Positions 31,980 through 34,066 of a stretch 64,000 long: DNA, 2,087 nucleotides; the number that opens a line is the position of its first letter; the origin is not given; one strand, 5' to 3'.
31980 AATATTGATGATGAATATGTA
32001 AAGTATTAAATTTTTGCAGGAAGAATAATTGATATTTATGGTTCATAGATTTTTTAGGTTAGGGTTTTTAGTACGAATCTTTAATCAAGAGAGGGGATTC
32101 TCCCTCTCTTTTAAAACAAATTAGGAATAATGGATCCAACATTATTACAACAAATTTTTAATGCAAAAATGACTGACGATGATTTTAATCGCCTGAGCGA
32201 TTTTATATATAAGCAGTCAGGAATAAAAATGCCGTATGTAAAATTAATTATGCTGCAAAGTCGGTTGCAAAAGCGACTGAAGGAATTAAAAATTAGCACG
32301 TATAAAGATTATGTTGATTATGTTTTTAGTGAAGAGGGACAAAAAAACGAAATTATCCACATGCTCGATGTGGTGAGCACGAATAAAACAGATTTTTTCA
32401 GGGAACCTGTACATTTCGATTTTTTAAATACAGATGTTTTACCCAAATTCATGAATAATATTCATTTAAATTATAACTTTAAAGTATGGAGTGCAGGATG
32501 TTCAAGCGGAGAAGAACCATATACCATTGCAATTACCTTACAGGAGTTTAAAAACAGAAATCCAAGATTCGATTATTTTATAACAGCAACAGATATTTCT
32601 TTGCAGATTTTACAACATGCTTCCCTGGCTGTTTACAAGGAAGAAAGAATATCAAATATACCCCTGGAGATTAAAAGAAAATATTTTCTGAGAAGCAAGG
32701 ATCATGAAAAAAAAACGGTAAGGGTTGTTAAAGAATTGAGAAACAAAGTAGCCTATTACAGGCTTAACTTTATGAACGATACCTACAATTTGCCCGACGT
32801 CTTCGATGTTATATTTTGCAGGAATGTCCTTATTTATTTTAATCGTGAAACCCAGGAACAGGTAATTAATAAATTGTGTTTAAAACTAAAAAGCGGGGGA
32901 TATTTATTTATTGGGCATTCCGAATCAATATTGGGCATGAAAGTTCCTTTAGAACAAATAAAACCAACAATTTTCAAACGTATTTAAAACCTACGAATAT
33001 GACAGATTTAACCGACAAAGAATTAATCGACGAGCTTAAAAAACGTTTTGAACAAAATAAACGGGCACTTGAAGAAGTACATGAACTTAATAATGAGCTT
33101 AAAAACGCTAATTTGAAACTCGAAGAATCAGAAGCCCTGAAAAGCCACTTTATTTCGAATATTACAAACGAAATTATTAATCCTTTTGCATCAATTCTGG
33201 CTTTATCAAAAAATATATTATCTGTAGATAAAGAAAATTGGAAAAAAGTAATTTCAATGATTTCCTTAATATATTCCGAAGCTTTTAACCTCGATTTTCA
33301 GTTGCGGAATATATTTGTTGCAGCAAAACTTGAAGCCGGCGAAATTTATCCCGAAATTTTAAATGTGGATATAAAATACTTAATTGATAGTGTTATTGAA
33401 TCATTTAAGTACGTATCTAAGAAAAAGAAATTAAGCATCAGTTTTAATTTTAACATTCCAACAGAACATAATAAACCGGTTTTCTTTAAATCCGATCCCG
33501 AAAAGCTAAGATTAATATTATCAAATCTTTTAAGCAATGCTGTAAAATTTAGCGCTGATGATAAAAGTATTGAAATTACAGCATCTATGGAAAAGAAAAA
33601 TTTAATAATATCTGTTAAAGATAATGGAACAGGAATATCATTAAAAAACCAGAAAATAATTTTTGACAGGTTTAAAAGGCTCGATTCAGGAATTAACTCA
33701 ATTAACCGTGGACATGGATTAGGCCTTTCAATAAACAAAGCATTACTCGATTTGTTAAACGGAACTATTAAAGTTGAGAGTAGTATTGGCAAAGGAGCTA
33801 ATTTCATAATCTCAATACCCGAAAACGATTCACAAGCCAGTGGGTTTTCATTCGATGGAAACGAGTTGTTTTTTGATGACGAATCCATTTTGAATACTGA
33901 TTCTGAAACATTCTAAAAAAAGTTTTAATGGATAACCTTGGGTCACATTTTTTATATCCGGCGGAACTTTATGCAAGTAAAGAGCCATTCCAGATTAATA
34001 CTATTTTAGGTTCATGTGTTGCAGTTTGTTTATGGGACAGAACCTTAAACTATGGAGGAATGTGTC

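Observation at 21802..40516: Complete Che-type chemosensory cluster with non-canonical accessory proteins in a Bacteroidota-like background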

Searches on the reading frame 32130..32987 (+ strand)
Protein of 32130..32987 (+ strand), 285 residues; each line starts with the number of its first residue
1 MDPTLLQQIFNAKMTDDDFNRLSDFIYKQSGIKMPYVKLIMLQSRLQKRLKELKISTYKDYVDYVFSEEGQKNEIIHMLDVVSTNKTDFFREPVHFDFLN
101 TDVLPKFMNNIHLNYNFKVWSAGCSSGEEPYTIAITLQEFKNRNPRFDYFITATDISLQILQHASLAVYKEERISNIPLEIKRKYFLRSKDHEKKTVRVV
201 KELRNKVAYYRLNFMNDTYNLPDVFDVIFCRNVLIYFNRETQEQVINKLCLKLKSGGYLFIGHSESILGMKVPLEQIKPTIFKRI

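Call 3: search_protein_families(library=pfam, proteins=[window:32130-32987:+], max_evalue=0.01)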
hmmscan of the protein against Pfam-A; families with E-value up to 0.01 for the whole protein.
window:32130-32987:+ (285 aa): 7 families
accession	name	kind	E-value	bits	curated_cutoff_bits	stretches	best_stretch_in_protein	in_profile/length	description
PF01739.24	CheR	-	3e-61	206.7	27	1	85-278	1-190/195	CheR methyltransferase, SAM binding domain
PF03705.20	CheR_N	-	3.9e-14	52.5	27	1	17-68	1-52/53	CheR methyltransferase, all-alpha domain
PF08241.18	Methyltransf_11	-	0.0003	21.8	21.2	1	197-261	31-95/95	Methyltransferase domain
PF08242.18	Methyltransf_12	-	0.00085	20.4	30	0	206-259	47-98/98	Methyltransferase domain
PF13847.12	Methyltransf_31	-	0.0011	19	27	1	192-264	36-112/145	Methyltransferase domain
PF03848.20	TehB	-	0.0012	18.8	20.4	0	185-261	53-132/193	Tellurite resistance protein TehB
PF13649.12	Methyltransf_25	-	0.002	19.2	27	0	206-257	47-97/97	Methyltransferase domain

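Call 46: search_solved_structures(query=window:32130-32987:+, max_evalue=0.00001, show_alignments=3)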
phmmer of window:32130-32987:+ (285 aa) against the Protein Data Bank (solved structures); distinct sequences matched with E-value up to 0.00001: 6.
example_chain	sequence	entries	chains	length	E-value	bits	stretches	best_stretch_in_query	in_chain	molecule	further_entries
1af7_A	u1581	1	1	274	1.5e-43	152.2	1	5-268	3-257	CHEMOTAXIS RECEPTOR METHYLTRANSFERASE CHER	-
1bc5_A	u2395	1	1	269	8.3e-43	149.8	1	14-268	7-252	CHEMOTAXIS RECEPTOR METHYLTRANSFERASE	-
5ftw_A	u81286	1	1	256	1.1e-33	119.8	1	30-269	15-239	CHEMOTAXIS PROTEIN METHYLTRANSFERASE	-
5y4r_A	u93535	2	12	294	1.5e-33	119.4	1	10-270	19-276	Chemotaxis protein methyltransferase 1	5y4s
5xly_A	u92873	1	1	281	4.5e-33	117.8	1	17-271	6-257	Chemotaxis protein methyltransferase 1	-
5xlx_A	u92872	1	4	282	4.6e-33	117.8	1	17-271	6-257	Chemotaxis protein methyltransferase 1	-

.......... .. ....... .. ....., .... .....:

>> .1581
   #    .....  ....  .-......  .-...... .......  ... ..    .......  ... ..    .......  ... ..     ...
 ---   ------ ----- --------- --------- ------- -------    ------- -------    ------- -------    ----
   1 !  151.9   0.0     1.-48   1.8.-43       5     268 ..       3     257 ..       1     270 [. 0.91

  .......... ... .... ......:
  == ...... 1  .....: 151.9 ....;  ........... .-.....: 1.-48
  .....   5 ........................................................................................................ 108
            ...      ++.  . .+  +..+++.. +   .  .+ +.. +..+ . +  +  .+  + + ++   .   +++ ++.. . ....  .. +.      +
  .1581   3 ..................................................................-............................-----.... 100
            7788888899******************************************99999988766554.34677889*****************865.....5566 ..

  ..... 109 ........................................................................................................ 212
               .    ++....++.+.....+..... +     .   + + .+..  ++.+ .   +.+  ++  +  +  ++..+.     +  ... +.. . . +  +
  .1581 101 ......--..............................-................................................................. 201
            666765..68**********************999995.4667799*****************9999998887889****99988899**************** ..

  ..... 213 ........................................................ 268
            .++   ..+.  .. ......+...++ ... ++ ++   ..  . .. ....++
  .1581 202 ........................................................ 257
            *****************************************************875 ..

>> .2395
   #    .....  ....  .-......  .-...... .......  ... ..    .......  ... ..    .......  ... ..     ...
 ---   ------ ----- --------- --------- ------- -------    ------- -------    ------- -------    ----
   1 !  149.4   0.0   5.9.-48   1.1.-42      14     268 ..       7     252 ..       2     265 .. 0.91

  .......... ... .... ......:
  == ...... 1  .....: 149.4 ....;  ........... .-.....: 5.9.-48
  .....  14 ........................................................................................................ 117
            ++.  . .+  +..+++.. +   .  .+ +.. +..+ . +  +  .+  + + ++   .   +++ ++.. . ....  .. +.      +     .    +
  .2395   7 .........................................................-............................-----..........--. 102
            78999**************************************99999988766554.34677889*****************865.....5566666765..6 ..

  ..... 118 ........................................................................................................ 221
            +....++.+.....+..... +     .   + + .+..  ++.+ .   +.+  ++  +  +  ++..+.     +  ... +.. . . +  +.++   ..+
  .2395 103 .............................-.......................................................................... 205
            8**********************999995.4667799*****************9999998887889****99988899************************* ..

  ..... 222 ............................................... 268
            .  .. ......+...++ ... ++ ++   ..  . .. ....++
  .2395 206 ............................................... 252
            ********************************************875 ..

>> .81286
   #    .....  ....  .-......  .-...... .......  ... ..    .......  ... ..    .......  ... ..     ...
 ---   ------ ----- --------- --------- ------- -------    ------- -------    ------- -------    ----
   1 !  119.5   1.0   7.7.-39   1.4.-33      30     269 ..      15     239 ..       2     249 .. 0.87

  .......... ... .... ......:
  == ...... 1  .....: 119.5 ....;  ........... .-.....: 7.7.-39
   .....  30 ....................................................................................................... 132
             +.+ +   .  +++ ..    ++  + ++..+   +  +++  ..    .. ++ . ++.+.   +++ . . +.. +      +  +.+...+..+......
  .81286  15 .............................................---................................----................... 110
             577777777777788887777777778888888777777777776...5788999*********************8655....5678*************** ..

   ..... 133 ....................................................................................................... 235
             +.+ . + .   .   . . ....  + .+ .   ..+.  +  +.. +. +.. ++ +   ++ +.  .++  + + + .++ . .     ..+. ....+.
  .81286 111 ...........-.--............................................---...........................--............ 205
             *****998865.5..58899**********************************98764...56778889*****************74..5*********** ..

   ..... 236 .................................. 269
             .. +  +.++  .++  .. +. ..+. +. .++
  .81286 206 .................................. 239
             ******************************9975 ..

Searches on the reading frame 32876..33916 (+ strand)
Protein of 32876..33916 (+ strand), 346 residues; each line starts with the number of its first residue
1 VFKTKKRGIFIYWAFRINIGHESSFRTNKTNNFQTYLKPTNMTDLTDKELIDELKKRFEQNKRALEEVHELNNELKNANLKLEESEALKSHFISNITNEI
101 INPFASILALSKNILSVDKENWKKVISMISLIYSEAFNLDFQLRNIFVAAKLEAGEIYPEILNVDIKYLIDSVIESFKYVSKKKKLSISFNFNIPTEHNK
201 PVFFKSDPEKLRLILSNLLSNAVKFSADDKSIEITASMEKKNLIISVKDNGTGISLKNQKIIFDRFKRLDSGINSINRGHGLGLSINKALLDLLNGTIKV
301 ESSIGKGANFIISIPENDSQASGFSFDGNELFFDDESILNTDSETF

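Call 4: search_protein_families(library=pfam, proteins=[window:32876-33916:+], max_evalue=0.01)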
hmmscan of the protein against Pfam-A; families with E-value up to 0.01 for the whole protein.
window:32876-33916:+ (346 aa): 4 families
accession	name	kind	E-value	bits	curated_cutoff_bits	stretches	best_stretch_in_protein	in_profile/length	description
PF02518.31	HATPase_c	-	2.1e-25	89.8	26.4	1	207-316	2-109/111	Histidine kinase-, DNA gyrase B-, and HSP90-like ATPase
PF14501.12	HATPase_c_5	-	0.00043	20.6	22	1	211-302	6-90/102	GHKL domain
PF13589.12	HATPase_c_3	-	0.00071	20.1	25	1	215-260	7-51/137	Histidine kinase-, DNA gyrase B-, and HSP90-like ATPase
PF13581.12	HATPase_c_2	-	0.0063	17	27.4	0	207-294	28-112/127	Histidine kinase-like ATPase domain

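Call 54: search_dna_similar(query=window:32999-33916:+, collection=plasmids, mode=protein, max_rows=25)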
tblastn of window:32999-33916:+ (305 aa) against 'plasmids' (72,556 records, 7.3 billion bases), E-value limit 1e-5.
The search stops at 5000 records and this limit was reached: more records match than are counted here, and every count below describes the 5000 best-scoring records only.
Records with a match: at least 5000; places in all: 11635; records where one place covers at least 80% of the query: 736.
Best place of each record, by identity: <60% 5000.
By first word of the organism name: Klebsiella 2053; Escherichia 291; Rhizobium 271; Enterobacter 196; Enterococcus 145; Ralstonia 137; Salmonella 131; Sinorhizobium 89; Acinetobacter 76; Pseudosulfitobacter 75; and 263 more.
By predicted mobility (MOB-suite, as given by PLSDB): non-mobilizable 2252; conjugative 2002; mobilizable 746.
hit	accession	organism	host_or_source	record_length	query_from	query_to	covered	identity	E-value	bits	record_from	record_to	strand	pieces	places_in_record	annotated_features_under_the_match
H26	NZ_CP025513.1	Neorhizobium sp. SOG26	Oryza glumipatula,Whole ...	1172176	10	297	94%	30.7%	4e-24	109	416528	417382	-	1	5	none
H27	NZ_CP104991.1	Rhizobium sp. CC-CFT758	cell culture,agricultural soil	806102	10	281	89%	31.5%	2e-26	116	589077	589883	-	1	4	ATP-binding protein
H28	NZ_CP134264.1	Clostridium perfringens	Canis lupus familiaris,bacterial ...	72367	48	274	74%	36.2%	1e-29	125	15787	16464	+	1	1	HAMP domain-containing sensor histidine kinase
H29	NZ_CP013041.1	Clostridium perfringens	equine,Whole pure organism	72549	48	274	74%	36.2%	1e-29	125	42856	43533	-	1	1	HAMP domain-containing sensor histidine kinase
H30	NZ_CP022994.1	Paraburkholderia aromaticivorans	-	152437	10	274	87%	30.8%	8e-18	91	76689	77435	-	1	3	ATP-binding protein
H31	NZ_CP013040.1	Clostridium perfringens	canine,Pure culture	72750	48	274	74%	35.7%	1e-29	125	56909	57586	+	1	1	HAMP domain-containing sensor histidine kinase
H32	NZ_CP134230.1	Clostridium perfringens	Canis lupus familiaris,bacterial ...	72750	48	274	74%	35.7%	1e-29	125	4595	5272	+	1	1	HAMP domain-containing sensor histidine kinase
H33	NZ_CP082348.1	Pantoea dispersa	water,drinking water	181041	44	298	84%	31.6%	3e-15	83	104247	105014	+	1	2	ATP-binding protein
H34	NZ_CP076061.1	Cupriavidus sp. EM10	Pure-cultured cell,sewage water sludge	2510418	10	274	87%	30.4%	2e-21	102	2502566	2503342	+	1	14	none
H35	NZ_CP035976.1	Bacillus mycoides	cell culture,soil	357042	12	274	86%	30.4%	2e-10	69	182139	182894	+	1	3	HAMP domain-containing sensor histidine kinase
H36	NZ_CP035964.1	Bacillus mycoides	cell culture,soil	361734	12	274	86%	30.4%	2e-10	69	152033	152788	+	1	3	HAMP domain-containing sensor histidine kinase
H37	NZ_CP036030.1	Bacillus mycoides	cell culture,soil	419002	12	274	86%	30.4%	2e-10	69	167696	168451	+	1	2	HAMP domain-containing sensor histidine kinase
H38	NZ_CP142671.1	Bacillus albus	cell culture,soil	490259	12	274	86%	30.4%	2e-10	69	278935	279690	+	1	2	HAMP domain-containing sensor histidine kinase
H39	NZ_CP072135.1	Pseudoalteromonas xiamenensis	mangrove sediment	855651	44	274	76%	34.5%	1e-24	111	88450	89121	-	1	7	ATP-binding protein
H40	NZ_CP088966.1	Brucella anthropi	Homo sapiens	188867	44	274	76%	34.5%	1e-24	111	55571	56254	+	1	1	response regulator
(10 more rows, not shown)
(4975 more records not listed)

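Call 57: search_solved_structures(query=window:32999-33916:+, max_evalue=1e-10, show_alignments=4)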
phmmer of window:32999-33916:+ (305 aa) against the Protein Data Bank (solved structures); distinct sequences matched with E-value up to 1e-10: 28.
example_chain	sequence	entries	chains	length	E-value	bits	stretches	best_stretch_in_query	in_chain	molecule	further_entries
2c2a_A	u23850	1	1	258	1e-28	103.8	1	40-276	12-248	SENSOR HISTIDINE KINASE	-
3dge_A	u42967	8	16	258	1.1e-28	103.7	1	40-276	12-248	Sensor protein | Histidine kinase | Sensor histidine kinase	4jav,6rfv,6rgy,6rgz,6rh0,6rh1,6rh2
5uht_A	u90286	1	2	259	1.1e-28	103.7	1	40-276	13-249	Sensor histidine kinase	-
6azr_A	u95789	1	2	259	2.1e-28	102.8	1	40-276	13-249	Sensor histidine kinase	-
6rh7_A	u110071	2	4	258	3e-28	102.3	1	40-276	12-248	Sensor histidine kinase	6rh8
4jas_A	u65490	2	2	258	3.1e-27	98.9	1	40-276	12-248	Histidine kinase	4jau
7z8n_A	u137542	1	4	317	5.2e-27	98.2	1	12-273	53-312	Histidine kinase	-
5c93_A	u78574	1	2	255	4.4e-23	85.3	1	48-277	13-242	Histidine kinase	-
4u7n_A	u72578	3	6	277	5.2e-23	85.1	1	48-277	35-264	Histidine protein kinase sensor protein | Histidine kinase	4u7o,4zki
4i5s_A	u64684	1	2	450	2.5e-22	82.9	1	13-280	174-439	Putative histidine kinase CovS; VicK-like protein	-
6paj_A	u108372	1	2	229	4.5e-22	82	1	46-275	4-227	Sensor protein SrrB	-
7p8e_A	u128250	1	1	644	5e-18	68.7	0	31-186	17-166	Receiver domain of histidine kinase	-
3sl2_A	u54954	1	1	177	7.6e-18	68.2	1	133-292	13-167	Sensor histidine kinase yycG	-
4q20_A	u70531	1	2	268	1.3e-16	64.1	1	28-277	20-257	Sensor protein DivL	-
8u4x_A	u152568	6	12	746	8.5e-16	61.4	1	30-274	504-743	histidine kinase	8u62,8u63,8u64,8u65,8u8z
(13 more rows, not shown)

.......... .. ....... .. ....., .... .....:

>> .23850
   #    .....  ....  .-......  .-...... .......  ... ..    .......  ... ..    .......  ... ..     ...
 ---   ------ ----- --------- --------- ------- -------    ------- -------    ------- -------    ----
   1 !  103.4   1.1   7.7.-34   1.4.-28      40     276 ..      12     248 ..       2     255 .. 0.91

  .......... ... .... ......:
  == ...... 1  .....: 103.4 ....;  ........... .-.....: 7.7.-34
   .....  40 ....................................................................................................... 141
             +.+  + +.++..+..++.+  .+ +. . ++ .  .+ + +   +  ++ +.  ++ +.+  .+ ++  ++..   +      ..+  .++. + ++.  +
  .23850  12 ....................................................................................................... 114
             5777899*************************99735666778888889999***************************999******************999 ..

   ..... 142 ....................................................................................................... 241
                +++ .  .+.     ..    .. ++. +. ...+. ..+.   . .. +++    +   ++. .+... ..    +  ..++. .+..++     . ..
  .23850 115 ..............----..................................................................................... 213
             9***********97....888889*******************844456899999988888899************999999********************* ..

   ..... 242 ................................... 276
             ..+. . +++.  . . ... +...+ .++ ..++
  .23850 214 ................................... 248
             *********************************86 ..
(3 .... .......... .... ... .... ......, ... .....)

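Call 66: find_homologous_proteins(query=window:32999-33916:+)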
Query window:32999-33916:+ (305 aa): 6984 proteins with E <= 0.001 among 8000 candidates; the best 120 are listed.
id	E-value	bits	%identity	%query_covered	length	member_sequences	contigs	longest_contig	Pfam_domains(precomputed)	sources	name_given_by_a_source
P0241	7.1e-185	631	100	100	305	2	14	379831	PF02518.32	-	-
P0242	5.0e-154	530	83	100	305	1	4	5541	PF02518.32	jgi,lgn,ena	-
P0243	3.5e-152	524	82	100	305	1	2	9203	PF02518.32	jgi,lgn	-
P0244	1.3e-150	518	81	100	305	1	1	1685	PF13581.13,PF02518.32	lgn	-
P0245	3.5e-150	517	82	100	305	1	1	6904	PF13581.13,PF02518.32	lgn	-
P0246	6.3e-150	516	82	100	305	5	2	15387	PF02518.32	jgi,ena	-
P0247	6.7e-149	513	80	100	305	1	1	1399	PF02518.32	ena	-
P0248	8.2e-149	513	80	100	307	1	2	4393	PF02518.32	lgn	-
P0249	1.1e-147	509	79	100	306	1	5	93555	PF13581.13,PF02518.32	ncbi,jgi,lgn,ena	-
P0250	3.1e-147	507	79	100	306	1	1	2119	PF02518.32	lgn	-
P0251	9.1e-147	506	79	100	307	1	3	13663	PF02518.32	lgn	-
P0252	1.6e-146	505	80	100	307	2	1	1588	PF02518.32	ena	-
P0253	1.6e-145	502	79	100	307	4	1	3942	PF02518.32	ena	-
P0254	1.7e-143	495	78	100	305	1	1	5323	PF02518.32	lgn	-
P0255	5.3e-143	493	78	100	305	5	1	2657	PF02518.32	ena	-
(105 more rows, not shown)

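Call 76: search_protein_families(library=ncbifam, proteins=[window:32999-33916:+], max_evalue=0.01)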
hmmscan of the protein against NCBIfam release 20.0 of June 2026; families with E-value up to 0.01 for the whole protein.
window:32999-33916:+ (305 aa): 86 families (the best 25 are shown)
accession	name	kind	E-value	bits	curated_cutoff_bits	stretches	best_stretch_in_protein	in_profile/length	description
NF046044.1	PnpS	equivalog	3.8e-43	148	400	1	41-274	163-390/390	two-component system histidine kinase PnpS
NF047874.1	MASE3_PAS_HK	subfamily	1e-39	136.9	560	1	27-278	381-628/655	MASE3 domain-containing sensor histidine kinase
TIGR02956.1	TMAO_torS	equivalog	1.8e-36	125.7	676.5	1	11-281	423-688/967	TMAO reductase system sensor histidine kinase/response regulator TorS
TIGR02966.1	phoR_proteo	equivalog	1.6e-35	122.7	334.2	1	41-272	107-332/333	phosphate regulon sensor histidine kinase PhoR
NF033092.0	HK_WalK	equivalog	8.2e-33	113.8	725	1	47-274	371-593/594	cell wall metabolism sensor histidine kinase WalK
NF047465.1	hybrid_HK_LvrA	exception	1.1e-31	109.7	1200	1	12-274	166-421/819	hybrid histidine kinase/response regulator LvrA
NF041832.1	near_NosP_CTERM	subfamily_domain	1.5e-31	109.8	400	1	45-280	4-230/370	NahK/ErcS family hybrid sensor histidine kinase/response regulator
NF045595.1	HK_scytonemin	equivalog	3.1e-31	108.4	865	1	30-274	397-634/637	scytonemin biosynthesis sensor histidine kinase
NF041735.1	hist_kin_RppB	equivalog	4.5e-31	108.1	400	1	50-274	218-438/438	two-component system sensor histidine kinase RppB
NF041947.1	LuxQ_Vibrio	equivalog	1.3e-30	106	1200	1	35-291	459-712/843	quorum-sensing autoinducer 2 sensor kinase/phosphatase LuxQ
NF008302.0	PRK11091.1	equivalog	4.1e-29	101.3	838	1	33-276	268-506/779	aerobic respiration two-component sensor histidine kinase ArcB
NF011874.0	PRK15347.1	equivalog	4.2e-29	101.2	852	1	9-280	362-619/921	two component system sensor kinase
TIGR01386.1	cztS_silS_copS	subfamily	2.3e-28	99.4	292.55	1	12-274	206-457/457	heavy metal sensor histidine kinase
NF008318.0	PRK11107.1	equivalog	3.2e-28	98.3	890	1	22-277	267-520/920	two-component sensor histidine kinase BarA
NF045901.1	HisKinLetSLeg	equivalog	3.2e-28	98.2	1650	1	19-273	264-516/906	two-component system sensor histidine kinase LetS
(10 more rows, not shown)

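Call 95: find_encoding_contigs(protein=P0241, flank=2000, max_places=4)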
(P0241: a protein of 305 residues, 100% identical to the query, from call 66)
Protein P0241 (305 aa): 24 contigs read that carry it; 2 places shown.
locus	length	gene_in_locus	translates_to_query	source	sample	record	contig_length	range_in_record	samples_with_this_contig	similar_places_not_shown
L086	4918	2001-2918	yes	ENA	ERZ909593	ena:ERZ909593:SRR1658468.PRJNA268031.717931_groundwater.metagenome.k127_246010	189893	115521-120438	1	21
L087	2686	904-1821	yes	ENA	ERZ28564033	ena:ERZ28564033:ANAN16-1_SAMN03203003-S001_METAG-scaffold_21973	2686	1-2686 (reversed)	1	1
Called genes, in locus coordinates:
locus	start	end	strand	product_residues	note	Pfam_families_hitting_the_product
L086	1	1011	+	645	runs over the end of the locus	PF00015:MCPsignal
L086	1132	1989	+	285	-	PF03705:CheR_N, PF01739:CheR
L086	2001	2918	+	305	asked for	PF02518:HATPase_c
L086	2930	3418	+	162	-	PF03975:CheD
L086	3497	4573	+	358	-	PF00072:Response_reg, PF01339:CheB_methylest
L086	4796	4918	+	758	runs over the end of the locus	PF13185:GAF_2, PF01590:GAF (weak), PF00989:PAS, PF08447:PAS_3 (weak), PF08448:PAS_4, PF13426:PAS_9, PF00989:PAS (weak), PF13426:PAS_9, +1 more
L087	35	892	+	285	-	PF03705:CheR_N, PF01739:CheR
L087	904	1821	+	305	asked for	PF02518:HATPase_c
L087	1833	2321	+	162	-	PF03975:CheD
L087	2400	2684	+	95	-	?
